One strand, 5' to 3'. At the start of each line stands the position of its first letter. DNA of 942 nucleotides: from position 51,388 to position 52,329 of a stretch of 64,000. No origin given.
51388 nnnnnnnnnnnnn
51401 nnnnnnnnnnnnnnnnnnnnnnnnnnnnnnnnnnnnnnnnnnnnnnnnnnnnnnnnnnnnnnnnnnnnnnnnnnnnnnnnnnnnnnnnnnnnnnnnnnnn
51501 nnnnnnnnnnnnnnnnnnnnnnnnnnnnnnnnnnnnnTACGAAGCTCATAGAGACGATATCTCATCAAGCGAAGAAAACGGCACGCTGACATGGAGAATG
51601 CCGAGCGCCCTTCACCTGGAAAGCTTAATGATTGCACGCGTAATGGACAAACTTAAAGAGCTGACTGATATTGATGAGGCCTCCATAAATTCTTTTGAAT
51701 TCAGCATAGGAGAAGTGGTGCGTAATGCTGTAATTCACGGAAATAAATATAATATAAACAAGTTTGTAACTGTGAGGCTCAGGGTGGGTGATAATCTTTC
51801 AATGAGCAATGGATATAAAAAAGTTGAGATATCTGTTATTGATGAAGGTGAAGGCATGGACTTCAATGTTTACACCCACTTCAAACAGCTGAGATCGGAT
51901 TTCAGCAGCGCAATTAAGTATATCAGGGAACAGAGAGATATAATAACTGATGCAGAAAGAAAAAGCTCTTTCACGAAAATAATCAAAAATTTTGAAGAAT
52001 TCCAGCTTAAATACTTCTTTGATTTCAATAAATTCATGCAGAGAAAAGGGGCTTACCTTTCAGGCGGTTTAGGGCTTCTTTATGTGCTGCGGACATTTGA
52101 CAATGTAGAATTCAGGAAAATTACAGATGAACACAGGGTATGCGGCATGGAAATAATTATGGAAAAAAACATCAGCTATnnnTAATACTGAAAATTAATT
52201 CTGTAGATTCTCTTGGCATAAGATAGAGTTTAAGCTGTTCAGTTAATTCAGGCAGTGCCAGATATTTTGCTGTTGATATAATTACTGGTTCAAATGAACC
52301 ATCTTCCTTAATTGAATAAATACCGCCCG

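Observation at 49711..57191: Three 7TMR-DISM receptors with different outputs, including an HD-GYP/RsbW-kinase fusion and a separate RsbU-like phosphatase: a split partner-switching module?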

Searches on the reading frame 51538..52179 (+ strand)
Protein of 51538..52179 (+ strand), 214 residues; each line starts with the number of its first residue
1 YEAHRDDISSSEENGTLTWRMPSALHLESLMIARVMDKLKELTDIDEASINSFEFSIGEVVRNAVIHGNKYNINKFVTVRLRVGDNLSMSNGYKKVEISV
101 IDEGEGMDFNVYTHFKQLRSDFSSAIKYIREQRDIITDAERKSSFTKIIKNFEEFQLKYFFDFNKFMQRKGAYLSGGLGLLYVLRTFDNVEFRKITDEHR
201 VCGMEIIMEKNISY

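Call 19: find_related_loci(query=A2, collection=genome_contigs, flank=10000)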
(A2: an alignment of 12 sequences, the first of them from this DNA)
Query A2 (214 aa) in genome_contigs; peptide patterns used: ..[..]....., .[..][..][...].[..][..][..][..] (x = any residue, [..] = any of these).
600 stretches matched a pattern (row limit reached: there are more); 187 encode a relative of the query (tblastn E <= 1e-3); the best 80 are kept; 80 distinct loci.
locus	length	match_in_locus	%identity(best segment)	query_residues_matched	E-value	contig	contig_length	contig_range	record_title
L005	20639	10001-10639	81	1-213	2e-117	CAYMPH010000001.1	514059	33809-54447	MAG TPA_asm: uncultured Leptospirales bacterium isolate SRP302447_co4_227 genome assembly, contig: NODE_32_length_514059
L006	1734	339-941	38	7-210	5e-44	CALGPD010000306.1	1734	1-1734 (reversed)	MAG TPA_asm: uncultured Spirochaetia bacterium isolate ERR1995158_bin.62_CONCOCT_v1.1_MAG genome assembly, contig: ERZ16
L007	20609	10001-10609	37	7-212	6e-39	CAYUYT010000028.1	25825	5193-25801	MAG TPA_asm: uncultured Spirochaetia bacterium isolate SRP141376_co5_94 genome assembly, contig: NODE_4475_length_25825_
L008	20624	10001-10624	32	1-212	4e-38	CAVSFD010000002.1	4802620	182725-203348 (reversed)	MAG: uncultured Spirochaetota bacterium isolate MFD02979.bin.1.65 genome assembly, contig: contig_47028, whole genome sh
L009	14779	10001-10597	34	7-210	8e-35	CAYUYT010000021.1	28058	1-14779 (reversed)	MAG TPA_asm: uncultured Spirochaetia bacterium isolate SRP141376_co5_94 genome assembly, contig: NODE_3912_length_28058_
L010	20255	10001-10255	35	18-110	3e-8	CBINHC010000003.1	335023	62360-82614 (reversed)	MAG TPA_asm: uncultured Sphingobacteriaceae bacterium isolate SRR16817047_binner12_Refined_6 genome assembly, contig: ER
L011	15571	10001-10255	38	16-109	2e-8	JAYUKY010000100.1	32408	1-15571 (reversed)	MAG: Raineyaceae bacterium isolate GFS_9294 GFS_9294_99, whole genome shotgun sequence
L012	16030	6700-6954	32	17-110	7e-8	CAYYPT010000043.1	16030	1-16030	MAG TPA_asm: uncultured bacterium isolate binchicken_co184_744 genome assembly, contig: NODE_6466_length_16030_cov_10.34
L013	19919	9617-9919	31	3-110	8e-8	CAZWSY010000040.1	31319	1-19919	MAG TPA_asm: uncultured Lishizhenia sp. isolate SRP278252_co3_39 genome assembly, contig: NODE_2228_length_31319_cov_10.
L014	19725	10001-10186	33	37-106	1e-7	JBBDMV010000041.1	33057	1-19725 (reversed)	MAG: Balneolales bacterium isolate LejiaB_44_15 Lejia_B_1605_length_33057_cov_9, whole genome shotgun sequence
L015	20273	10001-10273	34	13-110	1e-7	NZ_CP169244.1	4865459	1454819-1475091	Arcticibacter sp. MXS-1 chromosome, complete genome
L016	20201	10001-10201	33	34-108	3e-7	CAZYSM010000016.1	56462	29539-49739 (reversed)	MAG TPA_asm: uncultured Bacteroidales bacterium isolate SRP163575_co1_449 genome assembly, contig: NODE_908_length_56462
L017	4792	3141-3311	42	45-109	3e-7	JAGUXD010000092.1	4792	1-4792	MAG: Candidatus Brocadiia bacterium isolate DeMMO4_16 c_000000025817, whole genome shotgun sequence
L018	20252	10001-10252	30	16-108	4e-7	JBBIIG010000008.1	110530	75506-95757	MAG: bacterium isolate BR1S70218_bin_133 NODE_214_length_110530_cov_5.899154, whole genome shotgun sequence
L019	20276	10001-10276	32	11-110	4e-7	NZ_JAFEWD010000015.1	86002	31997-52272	Pedobacter sp. SYSU D00535 Scaffold13_1, whole genome shotgun sequence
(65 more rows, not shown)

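Call 20: search_solved_structures(query=A2, max_evalue=1, show_alignments=2)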
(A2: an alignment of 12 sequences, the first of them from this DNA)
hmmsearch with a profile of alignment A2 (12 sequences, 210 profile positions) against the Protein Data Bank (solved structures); distinct sequences matched with E-value up to 1: 12.
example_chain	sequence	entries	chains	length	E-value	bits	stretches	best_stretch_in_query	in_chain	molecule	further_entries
6m36_A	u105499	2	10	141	0.00028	23.7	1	31-107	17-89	Serine-protein kinase RsbW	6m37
1tid_A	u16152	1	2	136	0.0031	20.3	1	47-103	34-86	Anti-sigma F factor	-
1th8_A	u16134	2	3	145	0.0035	20.1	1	47-103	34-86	Anti-sigma F factor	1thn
1til_A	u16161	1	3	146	0.0039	20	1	47-103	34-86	Anti-sigma F factor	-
1l0o_A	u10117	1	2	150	0.0043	19.8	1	47-103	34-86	Anti-sigma F factor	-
9qjg_A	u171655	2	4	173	0.17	14.6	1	61-106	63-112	histidine kinase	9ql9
6swj_A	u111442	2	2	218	0.25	14.1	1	56-107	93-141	Histidine kinase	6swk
8vc9_A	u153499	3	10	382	0.49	13.1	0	61-106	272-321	Leptospira virulence regulator B (LvrB) | histidine kinase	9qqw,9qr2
1x37_A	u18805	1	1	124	0.49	13.1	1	85-182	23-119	ATP-dependent protease La 1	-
1i58_A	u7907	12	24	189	0.55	13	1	44-107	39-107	CHEMOTAXIS PROTEIN CHEA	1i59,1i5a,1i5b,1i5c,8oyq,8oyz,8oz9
1i5d_A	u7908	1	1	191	0.56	12.9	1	44-107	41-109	CHEMOTAXIS PROTEIN CHEA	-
6mi6_A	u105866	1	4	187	0.56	12.9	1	44-107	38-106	Chemotaxis protein CheA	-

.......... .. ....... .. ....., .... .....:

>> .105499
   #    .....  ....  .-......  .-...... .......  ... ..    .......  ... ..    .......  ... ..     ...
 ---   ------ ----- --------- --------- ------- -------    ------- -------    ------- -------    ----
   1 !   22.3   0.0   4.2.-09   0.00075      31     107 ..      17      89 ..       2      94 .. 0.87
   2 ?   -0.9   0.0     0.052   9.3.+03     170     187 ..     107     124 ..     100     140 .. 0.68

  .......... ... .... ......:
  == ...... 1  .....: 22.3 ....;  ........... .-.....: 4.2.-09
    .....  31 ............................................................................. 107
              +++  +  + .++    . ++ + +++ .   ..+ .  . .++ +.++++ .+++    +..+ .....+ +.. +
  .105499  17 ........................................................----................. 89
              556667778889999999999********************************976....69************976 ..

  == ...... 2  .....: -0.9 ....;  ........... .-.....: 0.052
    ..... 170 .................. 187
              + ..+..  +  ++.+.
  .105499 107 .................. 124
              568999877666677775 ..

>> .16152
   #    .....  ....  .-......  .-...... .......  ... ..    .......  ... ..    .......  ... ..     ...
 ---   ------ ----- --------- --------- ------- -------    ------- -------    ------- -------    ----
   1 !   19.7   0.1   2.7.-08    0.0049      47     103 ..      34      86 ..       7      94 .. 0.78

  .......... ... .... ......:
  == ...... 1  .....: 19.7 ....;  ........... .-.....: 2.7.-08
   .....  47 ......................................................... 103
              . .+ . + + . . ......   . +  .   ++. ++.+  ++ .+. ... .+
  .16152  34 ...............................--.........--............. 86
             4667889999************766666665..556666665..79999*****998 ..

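Call 30: search_protein_representatives(alignment_id=A2)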
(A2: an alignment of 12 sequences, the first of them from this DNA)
Query: 12 sequences, 210 profile positions. Proteins with E-value up to 0.001 (for the whole library): 1013; up to 1e-10: 26; up to 1e-30: 21. The best 150 are listed.
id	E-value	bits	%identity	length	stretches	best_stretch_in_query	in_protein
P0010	5.9e-101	352.7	-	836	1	1-209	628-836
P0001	4.8e-96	336.6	-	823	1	1-209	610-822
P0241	4.0e-61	222.6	-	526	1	1-209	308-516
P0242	1.3e-58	214.3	-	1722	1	1-209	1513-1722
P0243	1.5e-54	201.0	-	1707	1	1-208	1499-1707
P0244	4.7e-54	199.4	-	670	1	1-207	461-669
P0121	1.3e-53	198.0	-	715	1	4-209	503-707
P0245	4.2e-52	193.1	-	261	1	4-209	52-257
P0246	4.7e-51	189.7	-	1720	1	1-207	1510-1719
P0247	1.2e-50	188.3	-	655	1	1-209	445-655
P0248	5.1e-50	186.3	-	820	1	3-209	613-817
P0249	2.5e-49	184.0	-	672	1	1-209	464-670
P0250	3.9e-48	180.1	-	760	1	1-209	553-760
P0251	1.2e-47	178.5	-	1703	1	3-209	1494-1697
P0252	9.0e-45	169.1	-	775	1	1-208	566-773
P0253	9.5e-45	169.0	-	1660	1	1-205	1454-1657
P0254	1.7e-44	168.2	-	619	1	1-209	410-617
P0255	3.1e-44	167.4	-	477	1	4-208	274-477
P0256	3.1e-40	154.3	-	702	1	1-209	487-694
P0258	1.8e-36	142.0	-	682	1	5-209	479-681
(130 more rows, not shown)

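Call 31: search_protein_families(library=pfam, proteins=[P0241, P0242, P0244, P0245, P0247, P0248, P0249, P0250, P0252], max_evalue=0.001)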
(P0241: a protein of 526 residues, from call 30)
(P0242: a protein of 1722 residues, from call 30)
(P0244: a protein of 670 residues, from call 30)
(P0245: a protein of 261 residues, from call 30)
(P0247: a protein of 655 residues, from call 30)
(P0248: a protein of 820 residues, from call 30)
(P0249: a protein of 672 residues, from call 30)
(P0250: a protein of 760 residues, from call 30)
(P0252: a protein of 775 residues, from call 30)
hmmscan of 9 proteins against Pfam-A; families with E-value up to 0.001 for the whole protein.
P0241 (526 aa): 5 families
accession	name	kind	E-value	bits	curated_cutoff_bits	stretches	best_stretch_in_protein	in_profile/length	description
PF13487.12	HD_5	-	2.1e-33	115.9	27.2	1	129-291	3-168/170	HD domain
PF01966.28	HD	-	3e-14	53.7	22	1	141-259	2-113/116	HD domain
PF13581.12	HATPase_c_2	-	3.6e-10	40.4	27.4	1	341-412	13-81/127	Histidine kinase-like ATPase domain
PF07695.17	7TMR-DISM_7TM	-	1.1e-05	25.9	29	1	4-102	104-204/205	7TM diverse intracellular signalling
PF02518.31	HATPase_c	-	0.00063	20.6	26.4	0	363-418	5-61/111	Histidine kinase-, DNA gyrase B-, and HSP90-like ATPase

P0242 (1722 aa): 17 families
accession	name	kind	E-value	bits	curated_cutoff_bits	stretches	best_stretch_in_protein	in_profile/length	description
PF00069.31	Pkinase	-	1.9e-53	182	31.7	1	9-265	1-258/263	Protein kinase domain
PF13487.12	HD_5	-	5e-33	114.7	27.2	1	1334-1498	3-170/170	HD domain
PF07714.23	PK_Tyr_Ser-Thr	-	2.2e-32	112.8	23.1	1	11-259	3-249/258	Protein tyrosine and serine/threonine kinase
PF13191.12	AAA_16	-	3.5e-16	60.6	32.6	1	299-476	3-166/167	AAA ATPase domain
PF01590.32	GAF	-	1.2e-15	58.6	22.4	1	1175-1314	1-133/133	GAF domain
PF13185.12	GAF_2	-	7e-10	39.7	28.6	1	1174-1314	2-135/136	GAF domain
PF13581.12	HATPase_c_2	-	1.3e-08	35.3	27.4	1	1545-1709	12-122/127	Histidine kinase-like ATPase domain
PF01966.28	HD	-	4.2e-08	33.9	22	1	1353-1464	9-113/116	HD domain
PF13492.12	GAF_3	-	4.6e-08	34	27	1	1175-1314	1-127/129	GAF domain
PF03109.22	ABC1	-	5.9e-08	32.6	22.9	1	38-156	102-214/244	ABC1 atypical kinase-like domain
PF13424.12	TPR_12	-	2.4e-07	31.3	30.1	0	770-828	16-76/77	Tetratricopeptide repeat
PF06293.20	Kdo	-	3.6e-05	23.7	21.3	1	55-156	57-169/207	Lipopolysaccharide kinase (Kdo/WaaP) family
PF13401.12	AAA_22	-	4.5e-05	24.2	27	1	321-473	6-115/130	AAA domain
PF02518.31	HATPase_c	-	5.1e-05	24.1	26.4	1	1570-1626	7-63/111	Histidine kinase-, DNA gyrase B-, and HSP90-like ATPase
PF00515.34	TPR_1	-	0.00032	20.8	27.8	1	798-829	2-33/34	Tetratricopeptide repeat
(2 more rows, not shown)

P0244 (670 aa): 4 families
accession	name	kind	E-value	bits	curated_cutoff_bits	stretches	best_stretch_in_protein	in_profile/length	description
PF13487.12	HD_5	-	5.3e-31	108.1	27.2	1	281-446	2-170/170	HD domain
PF01966.28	HD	-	8.5e-17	61.9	22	1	293-412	1-113/116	HD domain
PF13581.12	HATPase_c_2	-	2.5e-07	31.2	27.4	1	503-665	22-124/127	Histidine kinase-like ATPase domain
PF08668.18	HDOD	-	0.00055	19.9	22.9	1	292-339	94-139/196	HDOD domain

P0245 (261 aa): 2 families
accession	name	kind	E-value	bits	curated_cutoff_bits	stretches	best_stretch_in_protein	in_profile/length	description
PF13581.12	HATPase_c_2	-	1.1e-10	42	27.4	1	80-154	11-82/127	Histidine kinase-like ATPase domain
PF02518.31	HATPase_c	-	9.6e-06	26.4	26.4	1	104-180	6-56/111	Histidine kinase-, DNA gyrase B-, and HSP90-like ATPase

P0247 (655 aa): 7 families
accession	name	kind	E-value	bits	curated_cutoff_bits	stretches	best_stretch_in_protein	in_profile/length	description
PF13487.12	HD_5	-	9.9e-27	94.2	27.2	1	266-429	3-169/170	HD domain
PF01590.32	GAF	-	1.3e-14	55.3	22.4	1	111-246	1-133/133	GAF domain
PF01966.28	HD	-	1.2e-09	38.9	22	1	277-397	1-114/116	HD domain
PF13581.12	HATPase_c_2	-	5.1e-09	36.6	27.4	1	478-552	13-83/127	Histidine kinase-like ATPase domain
PF13492.12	GAF_3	-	8.9e-08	33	27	1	111-246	1-127/129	GAF domain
PF13185.12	GAF_2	-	1.9e-07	31.8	28.6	1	110-246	2-135/136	GAF domain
PF02518.31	HATPase_c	-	2.9e-05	24.9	26.4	1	501-558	6-63/111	Histidine kinase-, DNA gyrase B-, and HSP90-like ATPase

P0248 (820 aa): 5 families
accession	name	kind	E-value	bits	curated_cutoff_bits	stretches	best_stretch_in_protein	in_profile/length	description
PF13487.12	HD_5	-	3.3e-30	105.5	27.2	1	432-596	3-170/170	HD domain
PF07695.17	7TMR-DISM_7TM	-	9.3e-13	49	29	1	197-391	7-204/205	7TM diverse intracellular signalling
PF13581.12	HATPase_c_2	-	9.3e-10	39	27.4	1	644-719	13-84/127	Histidine kinase-like ATPase domain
PF01966.28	HD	-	2.2e-07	31.6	22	1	449-562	7-113/116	HD domain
PF02518.31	HATPase_c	-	3.6e-05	24.6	26.4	1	667-724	6-59/111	Histidine kinase-, DNA gyrase B-, and HSP90-like ATPase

P0249 (672 aa): 6 families
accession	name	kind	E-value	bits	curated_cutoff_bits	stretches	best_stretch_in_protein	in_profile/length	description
PF13487.12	HD_5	-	4.4e-34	118.1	27.2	1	285-449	3-170/170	HD domain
PF01966.28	HD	-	1.6e-12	48.2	22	1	298-412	3-110/116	HD domain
PF13185.12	GAF_2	-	5.2e-06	27.2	28.6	1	86-233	3-135/136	GAF domain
PF13581.12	HATPase_c_2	-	0.00012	22.5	27.4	0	508-664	25-124/127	Histidine kinase-like ATPase domain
PF01590.32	GAF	-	0.0005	21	22.4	1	178-233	80-133/133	GAF domain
PF02518.31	HATPase_c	-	0.00099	20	26.4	0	520-574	11-59/111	Histidine kinase-, DNA gyrase B-, and HSP90-like ATPase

P0250 (760 aa): 4 families
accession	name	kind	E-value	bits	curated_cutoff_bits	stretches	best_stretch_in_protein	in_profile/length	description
PF13487.12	HD_5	-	9.6e-29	100.7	27.2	1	374-538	3-170/170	HD domain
PF00672.30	HAMP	-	3.2e-10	40.6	25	1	307-357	2-52/53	HAMP domain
PF13581.12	HATPase_c_2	-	8.2e-10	39.2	27.4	1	586-737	14-112/127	Histidine kinase-like ATPase domain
PF01966.28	HD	-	1e-07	32.7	22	1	390-504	6-113/116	HD domain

P0252 (775 aa): 6 families
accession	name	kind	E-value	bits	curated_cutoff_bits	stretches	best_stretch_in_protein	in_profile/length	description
PF13487.12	HD_5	-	1.1e-30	107.1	27.2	1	388-530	4-148/170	HD domain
PF02743.24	dCache_1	-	2.4e-17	63.8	45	1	41-277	5-239/240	Cache domain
PF01966.28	HD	-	4.4e-11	43.5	22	1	402-518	5-114/116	HD domain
PF00672.30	HAMP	-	1.7e-07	31.9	25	1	312-362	1-51/53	HAMP domain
PF22673.2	MCP-like_PDC_1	-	1.6e-06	29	27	1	115-193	35-112/113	Methyl-accepting chemotaxis protein-like, first PDC sensor domain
PF13581.12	HATPase_c_2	-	1.7e-06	28.5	27.4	1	612-755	27-116/127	Histidine kinase-like ATPase domain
